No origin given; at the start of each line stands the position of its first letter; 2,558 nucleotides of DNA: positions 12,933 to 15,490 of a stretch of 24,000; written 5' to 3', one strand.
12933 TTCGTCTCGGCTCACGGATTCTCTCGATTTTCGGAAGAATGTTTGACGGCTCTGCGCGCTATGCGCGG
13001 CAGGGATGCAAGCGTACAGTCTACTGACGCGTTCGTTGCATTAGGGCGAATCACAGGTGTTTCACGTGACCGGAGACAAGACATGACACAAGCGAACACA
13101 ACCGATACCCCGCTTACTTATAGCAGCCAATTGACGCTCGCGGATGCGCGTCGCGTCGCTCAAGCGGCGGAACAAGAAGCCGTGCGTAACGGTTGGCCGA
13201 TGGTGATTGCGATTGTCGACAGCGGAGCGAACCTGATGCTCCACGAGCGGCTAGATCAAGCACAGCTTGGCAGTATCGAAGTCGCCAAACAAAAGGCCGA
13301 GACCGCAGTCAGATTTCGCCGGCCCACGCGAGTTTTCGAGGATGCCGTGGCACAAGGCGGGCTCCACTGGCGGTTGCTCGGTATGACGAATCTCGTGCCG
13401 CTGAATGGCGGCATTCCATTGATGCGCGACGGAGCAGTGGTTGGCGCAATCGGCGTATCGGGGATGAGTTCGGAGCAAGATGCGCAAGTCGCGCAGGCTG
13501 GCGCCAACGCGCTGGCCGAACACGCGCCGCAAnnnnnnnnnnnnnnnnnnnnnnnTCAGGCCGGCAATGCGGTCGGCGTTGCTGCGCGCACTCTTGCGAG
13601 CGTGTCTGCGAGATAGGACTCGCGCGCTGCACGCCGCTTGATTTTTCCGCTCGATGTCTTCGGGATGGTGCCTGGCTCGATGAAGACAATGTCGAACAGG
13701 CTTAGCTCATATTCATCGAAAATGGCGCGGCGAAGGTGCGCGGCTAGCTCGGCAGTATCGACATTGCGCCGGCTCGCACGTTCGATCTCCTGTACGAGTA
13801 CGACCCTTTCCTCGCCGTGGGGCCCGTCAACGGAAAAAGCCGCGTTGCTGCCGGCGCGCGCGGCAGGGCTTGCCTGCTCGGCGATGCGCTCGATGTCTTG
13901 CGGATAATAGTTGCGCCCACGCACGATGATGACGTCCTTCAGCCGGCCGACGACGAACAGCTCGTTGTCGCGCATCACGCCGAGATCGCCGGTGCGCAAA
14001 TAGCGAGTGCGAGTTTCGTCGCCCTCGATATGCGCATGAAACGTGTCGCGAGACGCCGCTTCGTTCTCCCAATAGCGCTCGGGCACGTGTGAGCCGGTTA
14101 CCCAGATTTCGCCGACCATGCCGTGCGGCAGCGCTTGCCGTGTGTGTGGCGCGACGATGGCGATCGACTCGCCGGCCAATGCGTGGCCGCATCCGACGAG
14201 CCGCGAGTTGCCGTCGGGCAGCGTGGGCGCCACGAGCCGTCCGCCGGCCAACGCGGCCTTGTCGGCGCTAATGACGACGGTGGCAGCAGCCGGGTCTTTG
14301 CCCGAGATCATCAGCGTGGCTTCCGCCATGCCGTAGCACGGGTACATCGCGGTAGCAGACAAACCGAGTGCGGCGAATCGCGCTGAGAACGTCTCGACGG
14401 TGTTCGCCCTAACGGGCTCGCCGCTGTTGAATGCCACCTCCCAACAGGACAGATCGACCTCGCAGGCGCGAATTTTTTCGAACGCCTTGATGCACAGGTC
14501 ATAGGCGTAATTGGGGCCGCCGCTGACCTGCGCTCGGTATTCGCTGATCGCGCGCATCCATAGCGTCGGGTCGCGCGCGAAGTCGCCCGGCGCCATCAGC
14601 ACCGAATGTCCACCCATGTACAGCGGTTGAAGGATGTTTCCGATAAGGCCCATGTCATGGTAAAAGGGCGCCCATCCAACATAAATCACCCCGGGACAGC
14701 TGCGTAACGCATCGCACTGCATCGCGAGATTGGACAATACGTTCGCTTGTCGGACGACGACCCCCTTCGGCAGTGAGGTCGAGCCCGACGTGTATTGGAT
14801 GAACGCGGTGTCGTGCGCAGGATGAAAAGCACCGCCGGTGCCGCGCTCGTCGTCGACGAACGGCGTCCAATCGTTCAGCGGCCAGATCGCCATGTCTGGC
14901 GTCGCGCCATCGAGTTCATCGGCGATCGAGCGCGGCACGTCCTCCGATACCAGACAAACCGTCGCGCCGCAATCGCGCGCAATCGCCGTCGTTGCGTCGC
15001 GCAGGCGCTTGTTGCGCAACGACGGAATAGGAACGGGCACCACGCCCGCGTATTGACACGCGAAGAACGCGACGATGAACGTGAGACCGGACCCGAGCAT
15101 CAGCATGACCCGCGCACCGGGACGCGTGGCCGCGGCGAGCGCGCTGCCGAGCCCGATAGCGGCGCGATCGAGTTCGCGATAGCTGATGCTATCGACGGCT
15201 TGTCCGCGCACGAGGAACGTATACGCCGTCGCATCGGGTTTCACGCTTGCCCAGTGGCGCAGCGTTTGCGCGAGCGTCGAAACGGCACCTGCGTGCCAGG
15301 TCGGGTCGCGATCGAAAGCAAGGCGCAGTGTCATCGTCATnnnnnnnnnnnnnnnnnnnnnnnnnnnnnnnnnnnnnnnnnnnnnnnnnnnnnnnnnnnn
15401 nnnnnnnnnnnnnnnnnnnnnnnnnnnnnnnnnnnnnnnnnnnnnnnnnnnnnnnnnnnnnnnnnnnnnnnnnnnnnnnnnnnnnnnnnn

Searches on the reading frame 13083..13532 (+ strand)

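Call 95: search_protein_families(library=pfam, proteins=[window:13083-13532:+], max_evalue=0.001)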
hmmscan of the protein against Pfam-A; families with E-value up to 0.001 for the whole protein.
seq(150 aa): 2 families
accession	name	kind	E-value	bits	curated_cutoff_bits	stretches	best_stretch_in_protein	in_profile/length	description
PF03928.20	HbpS-like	-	5.3e-39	133.6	25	1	17-141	1-127/128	Haem degrading protein HbpS-like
PF13185.12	GAF_2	-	0.00018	22.2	28.6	1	23-141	5-128/136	GAF domain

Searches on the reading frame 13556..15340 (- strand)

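Call 27: search_protein_families(library=pfam, proteins=[window:13556-15340:-], max_evalue=0.0001)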
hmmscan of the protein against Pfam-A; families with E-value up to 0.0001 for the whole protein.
window:13556-15340:- (594 aa): 2 families
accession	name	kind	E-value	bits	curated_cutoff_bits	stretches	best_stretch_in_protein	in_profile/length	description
PF00501.34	AMP-binding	-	1.8e-59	201.9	29.9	1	27-424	1-384/384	AMP-binding enzyme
PF23024.1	AMP-dom_DIP2-like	-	2.8e-08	34.2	27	1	469-581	2-105/110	Disco-interacting protein 2-like, AMP domain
